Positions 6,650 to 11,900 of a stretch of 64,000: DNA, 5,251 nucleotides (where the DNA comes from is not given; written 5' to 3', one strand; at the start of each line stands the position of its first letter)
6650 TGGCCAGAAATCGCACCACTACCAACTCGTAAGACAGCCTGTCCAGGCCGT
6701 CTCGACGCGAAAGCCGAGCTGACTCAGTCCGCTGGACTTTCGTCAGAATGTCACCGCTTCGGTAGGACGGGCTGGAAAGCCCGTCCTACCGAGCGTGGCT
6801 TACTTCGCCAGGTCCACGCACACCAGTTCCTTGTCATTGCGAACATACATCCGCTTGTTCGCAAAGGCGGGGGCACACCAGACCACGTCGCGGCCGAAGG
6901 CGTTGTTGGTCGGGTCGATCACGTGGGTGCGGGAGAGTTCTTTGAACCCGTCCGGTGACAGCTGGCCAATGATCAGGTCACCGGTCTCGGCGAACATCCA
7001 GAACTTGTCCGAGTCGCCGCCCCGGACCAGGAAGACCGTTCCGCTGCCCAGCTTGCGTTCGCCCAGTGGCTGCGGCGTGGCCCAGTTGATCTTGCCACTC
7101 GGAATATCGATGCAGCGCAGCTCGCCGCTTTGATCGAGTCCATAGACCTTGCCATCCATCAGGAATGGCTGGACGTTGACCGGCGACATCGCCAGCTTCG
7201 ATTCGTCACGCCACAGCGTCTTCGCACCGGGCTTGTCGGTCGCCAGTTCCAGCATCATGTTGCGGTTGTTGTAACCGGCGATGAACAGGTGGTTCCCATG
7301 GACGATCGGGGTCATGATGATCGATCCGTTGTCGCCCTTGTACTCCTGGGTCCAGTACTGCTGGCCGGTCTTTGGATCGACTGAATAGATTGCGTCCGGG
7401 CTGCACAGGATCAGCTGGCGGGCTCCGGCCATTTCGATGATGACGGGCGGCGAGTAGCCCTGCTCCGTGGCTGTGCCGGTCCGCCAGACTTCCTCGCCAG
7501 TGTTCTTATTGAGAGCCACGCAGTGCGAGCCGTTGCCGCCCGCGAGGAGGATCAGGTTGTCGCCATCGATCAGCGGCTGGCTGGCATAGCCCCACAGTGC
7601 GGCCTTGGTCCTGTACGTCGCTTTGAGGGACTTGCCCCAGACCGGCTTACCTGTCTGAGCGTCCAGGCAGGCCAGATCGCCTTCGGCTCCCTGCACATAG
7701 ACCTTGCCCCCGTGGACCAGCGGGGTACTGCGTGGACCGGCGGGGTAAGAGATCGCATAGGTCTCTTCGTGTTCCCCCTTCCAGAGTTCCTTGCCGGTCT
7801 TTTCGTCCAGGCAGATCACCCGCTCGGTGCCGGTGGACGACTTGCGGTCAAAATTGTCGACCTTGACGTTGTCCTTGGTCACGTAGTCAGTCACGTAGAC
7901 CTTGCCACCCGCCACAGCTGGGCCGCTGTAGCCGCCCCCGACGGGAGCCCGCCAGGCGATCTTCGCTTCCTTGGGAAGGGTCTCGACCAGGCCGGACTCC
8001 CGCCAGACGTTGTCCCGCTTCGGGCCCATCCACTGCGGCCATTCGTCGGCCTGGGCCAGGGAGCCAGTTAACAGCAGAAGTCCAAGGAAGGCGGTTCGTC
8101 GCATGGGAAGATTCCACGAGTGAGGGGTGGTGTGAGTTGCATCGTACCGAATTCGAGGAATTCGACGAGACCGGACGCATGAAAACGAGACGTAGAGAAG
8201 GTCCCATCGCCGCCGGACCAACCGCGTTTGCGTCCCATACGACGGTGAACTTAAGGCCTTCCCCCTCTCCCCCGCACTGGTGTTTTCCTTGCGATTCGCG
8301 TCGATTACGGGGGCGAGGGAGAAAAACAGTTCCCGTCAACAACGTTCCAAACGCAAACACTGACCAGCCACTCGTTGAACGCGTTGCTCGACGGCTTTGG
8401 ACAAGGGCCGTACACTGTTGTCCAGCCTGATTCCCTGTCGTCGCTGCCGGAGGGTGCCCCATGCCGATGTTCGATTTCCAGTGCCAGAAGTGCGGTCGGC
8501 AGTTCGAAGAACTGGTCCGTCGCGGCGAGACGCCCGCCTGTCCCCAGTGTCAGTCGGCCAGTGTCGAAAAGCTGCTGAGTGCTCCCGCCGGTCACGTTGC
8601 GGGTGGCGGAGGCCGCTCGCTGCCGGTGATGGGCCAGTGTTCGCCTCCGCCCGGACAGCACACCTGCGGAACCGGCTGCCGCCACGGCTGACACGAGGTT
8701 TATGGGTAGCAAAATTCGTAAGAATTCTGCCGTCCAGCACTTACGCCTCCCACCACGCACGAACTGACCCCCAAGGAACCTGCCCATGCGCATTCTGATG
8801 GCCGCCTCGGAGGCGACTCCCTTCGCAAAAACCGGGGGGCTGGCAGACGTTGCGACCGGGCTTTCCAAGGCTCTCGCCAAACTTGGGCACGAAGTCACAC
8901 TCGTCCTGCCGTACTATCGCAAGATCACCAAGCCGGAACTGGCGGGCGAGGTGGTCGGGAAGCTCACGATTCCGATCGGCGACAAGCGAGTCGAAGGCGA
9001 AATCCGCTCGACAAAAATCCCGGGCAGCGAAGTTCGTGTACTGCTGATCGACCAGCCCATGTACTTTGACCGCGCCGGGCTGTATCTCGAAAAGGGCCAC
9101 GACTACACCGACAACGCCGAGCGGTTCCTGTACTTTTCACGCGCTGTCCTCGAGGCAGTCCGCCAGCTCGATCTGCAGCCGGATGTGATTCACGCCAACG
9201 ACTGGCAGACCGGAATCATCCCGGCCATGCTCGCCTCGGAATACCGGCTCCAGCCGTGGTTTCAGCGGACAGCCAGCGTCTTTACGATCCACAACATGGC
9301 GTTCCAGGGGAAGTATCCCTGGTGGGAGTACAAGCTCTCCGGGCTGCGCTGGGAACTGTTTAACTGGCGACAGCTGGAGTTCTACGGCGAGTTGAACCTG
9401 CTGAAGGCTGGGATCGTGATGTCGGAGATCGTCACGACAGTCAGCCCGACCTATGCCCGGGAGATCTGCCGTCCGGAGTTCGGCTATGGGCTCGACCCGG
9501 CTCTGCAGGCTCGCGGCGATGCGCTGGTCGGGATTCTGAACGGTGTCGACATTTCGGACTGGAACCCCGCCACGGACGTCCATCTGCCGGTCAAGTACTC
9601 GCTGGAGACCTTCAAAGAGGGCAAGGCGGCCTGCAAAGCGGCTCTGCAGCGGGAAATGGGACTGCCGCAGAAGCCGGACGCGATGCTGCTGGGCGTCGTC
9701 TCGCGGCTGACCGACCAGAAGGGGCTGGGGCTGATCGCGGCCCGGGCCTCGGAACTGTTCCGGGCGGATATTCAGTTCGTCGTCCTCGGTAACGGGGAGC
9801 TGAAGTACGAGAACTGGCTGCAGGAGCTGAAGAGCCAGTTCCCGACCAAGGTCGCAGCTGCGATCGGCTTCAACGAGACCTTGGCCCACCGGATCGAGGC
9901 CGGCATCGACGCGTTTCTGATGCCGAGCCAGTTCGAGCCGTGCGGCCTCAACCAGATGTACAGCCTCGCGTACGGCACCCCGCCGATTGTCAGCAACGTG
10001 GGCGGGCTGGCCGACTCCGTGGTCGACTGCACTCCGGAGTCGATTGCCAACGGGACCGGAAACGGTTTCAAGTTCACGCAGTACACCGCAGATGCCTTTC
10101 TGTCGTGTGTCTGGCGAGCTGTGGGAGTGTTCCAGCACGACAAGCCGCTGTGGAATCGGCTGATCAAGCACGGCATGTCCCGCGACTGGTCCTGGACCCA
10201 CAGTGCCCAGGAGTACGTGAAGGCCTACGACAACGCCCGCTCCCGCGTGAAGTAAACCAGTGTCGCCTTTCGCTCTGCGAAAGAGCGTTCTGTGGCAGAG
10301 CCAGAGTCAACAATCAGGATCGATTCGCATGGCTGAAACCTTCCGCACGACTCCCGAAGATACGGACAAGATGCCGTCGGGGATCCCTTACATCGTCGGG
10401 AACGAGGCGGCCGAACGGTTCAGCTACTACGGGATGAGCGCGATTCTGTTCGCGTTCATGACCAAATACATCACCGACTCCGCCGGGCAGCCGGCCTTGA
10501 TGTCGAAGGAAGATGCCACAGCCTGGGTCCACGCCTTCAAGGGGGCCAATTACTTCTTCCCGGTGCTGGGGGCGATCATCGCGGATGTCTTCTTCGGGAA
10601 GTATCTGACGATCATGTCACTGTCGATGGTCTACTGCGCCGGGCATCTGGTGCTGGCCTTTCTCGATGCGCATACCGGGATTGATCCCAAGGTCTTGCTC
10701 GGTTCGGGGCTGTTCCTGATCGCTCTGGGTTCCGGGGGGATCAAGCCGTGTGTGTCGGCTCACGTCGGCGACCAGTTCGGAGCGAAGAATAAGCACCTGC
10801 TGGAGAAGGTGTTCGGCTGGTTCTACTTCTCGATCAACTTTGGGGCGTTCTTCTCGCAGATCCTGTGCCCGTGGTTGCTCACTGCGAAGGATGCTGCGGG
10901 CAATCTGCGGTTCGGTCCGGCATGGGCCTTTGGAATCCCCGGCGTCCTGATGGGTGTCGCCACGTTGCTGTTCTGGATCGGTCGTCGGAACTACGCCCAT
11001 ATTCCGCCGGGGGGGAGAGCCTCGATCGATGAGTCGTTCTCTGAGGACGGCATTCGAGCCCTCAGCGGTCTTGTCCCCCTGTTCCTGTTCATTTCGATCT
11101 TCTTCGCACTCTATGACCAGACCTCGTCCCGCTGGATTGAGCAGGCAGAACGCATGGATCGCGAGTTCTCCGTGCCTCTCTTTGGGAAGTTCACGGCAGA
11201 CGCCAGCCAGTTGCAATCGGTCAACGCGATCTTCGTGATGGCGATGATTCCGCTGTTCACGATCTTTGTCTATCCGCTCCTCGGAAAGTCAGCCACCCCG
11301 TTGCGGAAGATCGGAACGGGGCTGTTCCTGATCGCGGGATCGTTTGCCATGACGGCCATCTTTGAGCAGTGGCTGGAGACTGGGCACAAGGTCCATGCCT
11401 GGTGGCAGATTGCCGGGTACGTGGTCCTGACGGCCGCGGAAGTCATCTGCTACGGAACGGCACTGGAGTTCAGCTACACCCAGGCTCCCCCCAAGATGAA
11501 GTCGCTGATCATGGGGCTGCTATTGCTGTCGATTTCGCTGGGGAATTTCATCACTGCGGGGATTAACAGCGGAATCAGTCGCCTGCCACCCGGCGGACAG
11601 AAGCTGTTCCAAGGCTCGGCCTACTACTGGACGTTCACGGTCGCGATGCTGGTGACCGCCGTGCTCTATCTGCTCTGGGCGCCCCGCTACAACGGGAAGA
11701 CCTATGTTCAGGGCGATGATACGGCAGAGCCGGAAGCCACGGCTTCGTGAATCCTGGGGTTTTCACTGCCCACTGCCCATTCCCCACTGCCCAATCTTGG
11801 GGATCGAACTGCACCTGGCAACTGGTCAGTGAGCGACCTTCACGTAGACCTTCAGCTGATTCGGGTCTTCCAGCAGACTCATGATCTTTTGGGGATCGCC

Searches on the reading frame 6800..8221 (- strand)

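Call 9: search_protein_families(library=pfam, proteins=[window:6800-8221:-], max_evalue=0.001)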
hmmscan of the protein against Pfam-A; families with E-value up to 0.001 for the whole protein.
window:6800-8221:- (473 aa): 5 families
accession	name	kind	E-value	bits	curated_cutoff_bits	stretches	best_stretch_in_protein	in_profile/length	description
PF13360.13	PQQ_2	-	2.2e-34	119.6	27.6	1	133-382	3-233/233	Outer membrane protein assembly factor BamB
PF01011.28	PQQ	-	2e-12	47.1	26.7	0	164-201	50-87/595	Glucose/ethanol/alcohol dehydrogenase, beta-propeller domain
PF13570.13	Beta-prop_ACSF4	-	2.3e-11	44.1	133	1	134-421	30-289/329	Beta-alanine-activating enzyme, beta-propeller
PF25293.1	Beta-prop_EMC1_N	-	7.5e-05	23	34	1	173-318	33-172/219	EMC1 N-terminal beta-propeller domain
PF23727.1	Beta-prop_FAM234A_B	-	0.00044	19.3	26.4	0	268-307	92-131/467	FAM234A/B beta-propeller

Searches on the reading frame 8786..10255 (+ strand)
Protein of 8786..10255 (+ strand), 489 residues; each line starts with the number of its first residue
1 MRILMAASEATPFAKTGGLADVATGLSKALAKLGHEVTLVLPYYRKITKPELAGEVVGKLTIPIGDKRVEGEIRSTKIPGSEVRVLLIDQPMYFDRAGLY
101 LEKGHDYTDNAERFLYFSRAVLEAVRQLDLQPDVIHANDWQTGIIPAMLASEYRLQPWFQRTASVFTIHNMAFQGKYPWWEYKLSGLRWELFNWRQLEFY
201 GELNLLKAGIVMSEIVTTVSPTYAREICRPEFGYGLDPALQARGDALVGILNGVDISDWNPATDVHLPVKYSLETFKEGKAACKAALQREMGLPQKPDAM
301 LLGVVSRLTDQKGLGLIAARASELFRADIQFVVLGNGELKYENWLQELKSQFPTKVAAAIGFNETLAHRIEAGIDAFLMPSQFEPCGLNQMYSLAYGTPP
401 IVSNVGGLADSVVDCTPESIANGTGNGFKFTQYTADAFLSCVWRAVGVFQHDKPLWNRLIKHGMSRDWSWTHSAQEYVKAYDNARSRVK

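Call 9: search_protein_families(library=pfam, proteins=[window:8786-10255:+], max_evalue=0.001)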
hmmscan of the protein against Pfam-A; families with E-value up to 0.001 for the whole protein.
window:8786-10255:+ (489 aa): 6 families
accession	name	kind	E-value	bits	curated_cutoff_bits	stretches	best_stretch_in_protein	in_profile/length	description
PF08323.17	Glyco_transf_5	-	2.4e-83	280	22.7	1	2-241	1-238/239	Starch synthase catalytic domain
PF00534.26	Glycos_transf_1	-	2.4e-11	43.9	26.4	1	299-432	15-142/172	Glycosyl transferases group 1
PF13439.12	Glyco_transf_4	-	3e-11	44.1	28.5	1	111-218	54-139/170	Glycosyltransferase Family 4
PF13692.12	Glyco_trans_1_4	-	4.9e-10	40.2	27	1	302-414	4-117/142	Glycosyl transferases group 1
PF13579.12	Glyco_trans_4_4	-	2.5e-09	38.1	29.7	1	17-185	1-117/158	Glycosyl transferase 4-like domain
PF20706.3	GT4-conflict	-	3.1e-05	23.6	26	0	311-417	211-325/385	Family 4 Glycosyltransferase in conflict systems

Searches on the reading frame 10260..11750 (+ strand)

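Call 9: search_protein_families(library=pfam, proteins=[window:10260-11750:+], max_evalue=0.001)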
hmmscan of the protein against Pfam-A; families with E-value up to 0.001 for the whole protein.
window:10260-11750:+ (496 aa): 2 families
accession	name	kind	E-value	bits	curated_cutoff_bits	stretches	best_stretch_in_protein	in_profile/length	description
PF00854.27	PTR2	-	6.8e-77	259.4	27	2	115-253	1-133/392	POT family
PF02096.25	60KD_IMP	-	2.9e-05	24.5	35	1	256-337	55-135/163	60Kd inner membrane protein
